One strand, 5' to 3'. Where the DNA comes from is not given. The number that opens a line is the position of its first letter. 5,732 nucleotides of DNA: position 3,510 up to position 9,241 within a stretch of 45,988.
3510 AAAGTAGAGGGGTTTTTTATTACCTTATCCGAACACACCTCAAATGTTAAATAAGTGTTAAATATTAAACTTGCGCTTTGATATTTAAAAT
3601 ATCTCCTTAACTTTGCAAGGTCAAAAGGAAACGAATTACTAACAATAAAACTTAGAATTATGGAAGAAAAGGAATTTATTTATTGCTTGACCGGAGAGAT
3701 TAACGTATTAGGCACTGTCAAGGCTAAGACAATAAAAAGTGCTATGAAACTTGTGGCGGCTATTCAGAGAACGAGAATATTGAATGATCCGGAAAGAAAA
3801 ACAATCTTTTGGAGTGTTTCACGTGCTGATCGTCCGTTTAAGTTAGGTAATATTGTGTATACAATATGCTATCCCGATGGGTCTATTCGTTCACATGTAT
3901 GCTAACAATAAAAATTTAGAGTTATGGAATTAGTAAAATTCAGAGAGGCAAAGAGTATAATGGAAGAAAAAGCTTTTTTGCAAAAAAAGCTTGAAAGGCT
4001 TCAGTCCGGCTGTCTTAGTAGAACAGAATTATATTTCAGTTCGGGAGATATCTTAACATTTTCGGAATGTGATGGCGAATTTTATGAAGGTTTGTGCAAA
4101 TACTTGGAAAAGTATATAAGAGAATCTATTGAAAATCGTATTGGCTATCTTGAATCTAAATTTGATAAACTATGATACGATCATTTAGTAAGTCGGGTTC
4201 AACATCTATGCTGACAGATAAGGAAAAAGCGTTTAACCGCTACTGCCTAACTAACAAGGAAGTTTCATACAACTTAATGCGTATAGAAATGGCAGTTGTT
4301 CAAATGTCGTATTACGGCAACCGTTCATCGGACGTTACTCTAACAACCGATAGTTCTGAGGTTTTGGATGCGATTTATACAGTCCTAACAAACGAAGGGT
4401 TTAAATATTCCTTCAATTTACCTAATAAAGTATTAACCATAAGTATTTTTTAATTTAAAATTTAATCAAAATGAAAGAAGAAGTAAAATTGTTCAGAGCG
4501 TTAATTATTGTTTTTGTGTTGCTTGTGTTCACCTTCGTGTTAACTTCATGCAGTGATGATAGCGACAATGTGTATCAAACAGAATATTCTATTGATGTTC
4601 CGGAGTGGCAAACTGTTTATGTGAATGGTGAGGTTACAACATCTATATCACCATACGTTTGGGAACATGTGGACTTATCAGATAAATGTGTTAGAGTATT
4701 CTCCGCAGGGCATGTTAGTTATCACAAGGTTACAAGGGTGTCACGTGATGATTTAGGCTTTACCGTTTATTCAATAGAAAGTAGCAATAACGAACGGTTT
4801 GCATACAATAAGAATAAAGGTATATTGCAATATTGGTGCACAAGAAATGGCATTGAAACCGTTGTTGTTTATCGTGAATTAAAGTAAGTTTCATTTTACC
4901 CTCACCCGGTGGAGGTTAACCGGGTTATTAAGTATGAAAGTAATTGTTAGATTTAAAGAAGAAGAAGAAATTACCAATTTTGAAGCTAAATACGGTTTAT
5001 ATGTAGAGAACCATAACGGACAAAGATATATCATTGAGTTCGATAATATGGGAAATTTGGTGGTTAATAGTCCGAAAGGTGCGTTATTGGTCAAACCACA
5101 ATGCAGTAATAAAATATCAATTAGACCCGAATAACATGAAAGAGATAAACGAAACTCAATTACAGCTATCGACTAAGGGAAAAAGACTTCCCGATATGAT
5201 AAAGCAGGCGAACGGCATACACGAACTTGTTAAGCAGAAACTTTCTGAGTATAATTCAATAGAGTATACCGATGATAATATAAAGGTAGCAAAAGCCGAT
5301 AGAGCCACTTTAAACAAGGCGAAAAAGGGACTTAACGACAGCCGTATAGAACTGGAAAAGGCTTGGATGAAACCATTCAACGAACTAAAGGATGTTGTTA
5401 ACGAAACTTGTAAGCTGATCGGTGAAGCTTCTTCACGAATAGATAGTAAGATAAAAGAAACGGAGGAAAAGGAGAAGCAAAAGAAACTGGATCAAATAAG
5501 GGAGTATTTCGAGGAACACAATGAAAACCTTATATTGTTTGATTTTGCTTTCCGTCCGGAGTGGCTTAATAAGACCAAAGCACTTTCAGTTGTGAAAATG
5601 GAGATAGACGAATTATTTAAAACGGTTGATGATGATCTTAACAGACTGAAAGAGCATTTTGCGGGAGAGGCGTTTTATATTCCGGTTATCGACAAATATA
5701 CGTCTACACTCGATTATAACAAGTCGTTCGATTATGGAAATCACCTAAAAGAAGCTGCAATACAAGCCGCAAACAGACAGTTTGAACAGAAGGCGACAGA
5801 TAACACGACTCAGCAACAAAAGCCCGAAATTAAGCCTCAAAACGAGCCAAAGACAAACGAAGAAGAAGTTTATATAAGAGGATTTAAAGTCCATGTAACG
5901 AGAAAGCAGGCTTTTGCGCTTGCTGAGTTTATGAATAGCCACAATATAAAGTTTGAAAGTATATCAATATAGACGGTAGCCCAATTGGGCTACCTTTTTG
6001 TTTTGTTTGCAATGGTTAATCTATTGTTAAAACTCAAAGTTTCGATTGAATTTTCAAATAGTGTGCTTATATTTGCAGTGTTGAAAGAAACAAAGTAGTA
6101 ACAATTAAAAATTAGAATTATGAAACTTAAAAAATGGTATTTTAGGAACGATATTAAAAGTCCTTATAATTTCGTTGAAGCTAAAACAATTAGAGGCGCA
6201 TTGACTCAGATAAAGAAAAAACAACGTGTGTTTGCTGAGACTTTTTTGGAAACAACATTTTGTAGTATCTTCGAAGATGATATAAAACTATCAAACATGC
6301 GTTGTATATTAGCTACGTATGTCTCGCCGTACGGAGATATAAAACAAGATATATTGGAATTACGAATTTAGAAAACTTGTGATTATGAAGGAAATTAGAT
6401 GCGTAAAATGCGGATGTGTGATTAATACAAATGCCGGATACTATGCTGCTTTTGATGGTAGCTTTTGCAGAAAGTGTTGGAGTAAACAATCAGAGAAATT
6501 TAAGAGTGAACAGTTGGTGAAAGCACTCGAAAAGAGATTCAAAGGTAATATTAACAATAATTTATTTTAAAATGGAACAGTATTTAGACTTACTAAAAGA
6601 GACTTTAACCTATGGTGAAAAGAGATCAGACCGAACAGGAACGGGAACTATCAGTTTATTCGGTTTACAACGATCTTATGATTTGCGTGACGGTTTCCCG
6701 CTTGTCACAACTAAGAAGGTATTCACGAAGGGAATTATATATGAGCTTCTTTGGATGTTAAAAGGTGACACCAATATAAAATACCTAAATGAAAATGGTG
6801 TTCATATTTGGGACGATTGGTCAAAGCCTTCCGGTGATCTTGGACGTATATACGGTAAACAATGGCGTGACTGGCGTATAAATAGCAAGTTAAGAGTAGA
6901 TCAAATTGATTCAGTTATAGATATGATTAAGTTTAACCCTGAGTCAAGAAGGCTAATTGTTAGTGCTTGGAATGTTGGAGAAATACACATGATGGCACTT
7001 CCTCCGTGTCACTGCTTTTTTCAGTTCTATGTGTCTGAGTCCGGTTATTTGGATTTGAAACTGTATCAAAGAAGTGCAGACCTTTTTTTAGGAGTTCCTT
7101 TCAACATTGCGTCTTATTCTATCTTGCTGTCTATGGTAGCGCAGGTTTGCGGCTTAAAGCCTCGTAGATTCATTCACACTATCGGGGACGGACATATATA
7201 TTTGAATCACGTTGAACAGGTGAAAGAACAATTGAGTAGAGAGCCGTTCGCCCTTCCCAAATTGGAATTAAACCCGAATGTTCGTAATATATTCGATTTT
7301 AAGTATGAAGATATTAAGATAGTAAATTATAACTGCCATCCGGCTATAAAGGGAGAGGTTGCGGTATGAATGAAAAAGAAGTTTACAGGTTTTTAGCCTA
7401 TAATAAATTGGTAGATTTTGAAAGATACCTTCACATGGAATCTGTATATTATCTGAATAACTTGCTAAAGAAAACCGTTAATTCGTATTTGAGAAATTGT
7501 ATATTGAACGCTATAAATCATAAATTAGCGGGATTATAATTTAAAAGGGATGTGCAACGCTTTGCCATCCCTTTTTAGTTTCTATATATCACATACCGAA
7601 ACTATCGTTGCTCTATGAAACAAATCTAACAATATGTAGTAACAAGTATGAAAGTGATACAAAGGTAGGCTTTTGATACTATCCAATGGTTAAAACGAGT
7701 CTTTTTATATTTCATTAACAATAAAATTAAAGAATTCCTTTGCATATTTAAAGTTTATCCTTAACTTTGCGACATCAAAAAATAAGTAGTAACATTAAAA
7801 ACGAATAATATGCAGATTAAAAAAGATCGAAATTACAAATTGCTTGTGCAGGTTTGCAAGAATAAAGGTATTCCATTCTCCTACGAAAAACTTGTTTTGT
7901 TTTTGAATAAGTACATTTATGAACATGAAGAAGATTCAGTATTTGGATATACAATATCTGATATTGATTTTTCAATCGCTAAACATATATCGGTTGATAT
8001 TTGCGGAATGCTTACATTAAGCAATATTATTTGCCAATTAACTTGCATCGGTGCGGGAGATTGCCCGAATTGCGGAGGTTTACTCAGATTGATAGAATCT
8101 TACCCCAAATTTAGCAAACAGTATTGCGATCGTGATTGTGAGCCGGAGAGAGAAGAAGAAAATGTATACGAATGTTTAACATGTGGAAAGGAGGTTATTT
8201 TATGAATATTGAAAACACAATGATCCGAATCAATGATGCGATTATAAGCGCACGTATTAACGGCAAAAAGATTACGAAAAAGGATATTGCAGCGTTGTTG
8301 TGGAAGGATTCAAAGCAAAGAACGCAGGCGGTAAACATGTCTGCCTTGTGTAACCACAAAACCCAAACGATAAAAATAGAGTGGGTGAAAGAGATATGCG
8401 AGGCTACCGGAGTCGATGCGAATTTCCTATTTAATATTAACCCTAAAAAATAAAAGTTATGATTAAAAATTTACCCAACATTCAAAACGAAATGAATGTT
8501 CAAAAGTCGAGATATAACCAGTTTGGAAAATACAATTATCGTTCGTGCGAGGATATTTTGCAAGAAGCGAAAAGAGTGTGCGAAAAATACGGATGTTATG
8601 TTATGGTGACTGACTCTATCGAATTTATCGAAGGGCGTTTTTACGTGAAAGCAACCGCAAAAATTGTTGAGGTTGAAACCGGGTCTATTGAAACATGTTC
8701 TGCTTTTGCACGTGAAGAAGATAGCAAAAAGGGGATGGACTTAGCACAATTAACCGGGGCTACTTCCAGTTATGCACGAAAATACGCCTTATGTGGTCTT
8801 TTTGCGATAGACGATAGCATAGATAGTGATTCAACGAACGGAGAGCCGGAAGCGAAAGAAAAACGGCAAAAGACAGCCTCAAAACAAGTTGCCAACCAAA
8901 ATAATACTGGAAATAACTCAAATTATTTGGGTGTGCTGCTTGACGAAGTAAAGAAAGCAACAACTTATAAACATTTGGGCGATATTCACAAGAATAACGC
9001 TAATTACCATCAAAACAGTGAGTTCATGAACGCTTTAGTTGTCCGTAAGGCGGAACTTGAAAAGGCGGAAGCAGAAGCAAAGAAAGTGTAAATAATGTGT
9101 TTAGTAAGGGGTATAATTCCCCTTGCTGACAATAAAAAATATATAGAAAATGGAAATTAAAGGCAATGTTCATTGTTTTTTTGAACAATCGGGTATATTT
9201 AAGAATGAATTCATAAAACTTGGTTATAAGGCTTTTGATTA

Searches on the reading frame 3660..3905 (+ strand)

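Call 76: search_protein_families(library=phrogs, proteins=[window:3660-3905:+], max_evalue=0.001)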
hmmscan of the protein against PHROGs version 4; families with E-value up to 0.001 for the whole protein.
window:3660-3905:+ (81 aa): 1 family
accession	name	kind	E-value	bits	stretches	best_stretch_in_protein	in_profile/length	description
phrog_33469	-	unknown function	3e-55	185.3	1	1-81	1-81/81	-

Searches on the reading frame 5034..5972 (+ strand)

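Call 76: search_protein_families(library=phrogs, proteins=[window:5034-5972:+], max_evalue=0.001)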
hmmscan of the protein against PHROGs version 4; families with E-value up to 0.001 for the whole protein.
window:5034-5972:+ (312 aa): 1 family
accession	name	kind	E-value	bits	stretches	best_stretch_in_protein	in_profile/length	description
phrog_674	-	unknown function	4.8e-55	188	1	35-310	3-311/312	-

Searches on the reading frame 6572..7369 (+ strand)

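Call 76: search_protein_families(library=phrogs, proteins=[window:6572-7369:+], max_evalue=0.001)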
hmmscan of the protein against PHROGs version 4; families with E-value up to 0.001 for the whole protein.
window:6572-7369:+ (265 aa): 4 families
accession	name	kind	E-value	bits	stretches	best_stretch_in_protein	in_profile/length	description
phrog_160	-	DNA, RNA and nucleotide metabolism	3.1e-117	392.2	1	1-265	33-308/335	thymidylate synthase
phrog_5682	-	DNA, RNA and nucleotide metabolism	1e-69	235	1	58-265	6-209/209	thymidylate synthase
phrog_5131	-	DNA, RNA and nucleotide metabolism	1.1e-23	85.1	1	56-224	66-231/357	thymidylate synthase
phrog_3676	-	DNA, RNA and nucleotide metabolism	1.3e-11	45.3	1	36-220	49-237/351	thymidylate synthase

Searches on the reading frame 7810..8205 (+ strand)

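Call 76: search_protein_families(library=phrogs, proteins=[window:7810-8205:+], max_evalue=0.001)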
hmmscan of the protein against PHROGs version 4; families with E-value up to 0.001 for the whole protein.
window:7810-8205:+ (131 aa): 1 family
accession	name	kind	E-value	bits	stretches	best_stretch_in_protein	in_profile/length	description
phrog_33979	-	unknown function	1.8e-84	281.5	1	1-131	1-131/131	-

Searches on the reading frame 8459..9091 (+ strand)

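Call 76: search_protein_families(library=phrogs, proteins=[window:8459-9091:+], max_evalue=0.001)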
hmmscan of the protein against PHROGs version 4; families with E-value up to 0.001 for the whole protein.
window:8459-9091:+ (210 aa): 3 families
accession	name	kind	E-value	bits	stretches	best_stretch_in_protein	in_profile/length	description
phrog_155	-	DNA, RNA and nucleotide metabolism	7.5e-43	148.3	1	2-204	69-272/308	Erf-like ssDNA annealing protein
phrog_2324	-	DNA, RNA and nucleotide metabolism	2.2e-11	44.7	1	3-176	13-178/193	Erf-like ssDNA annealing protein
phrog_34817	-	unknown function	1.9e-05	25.1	1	91-191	101-197/291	-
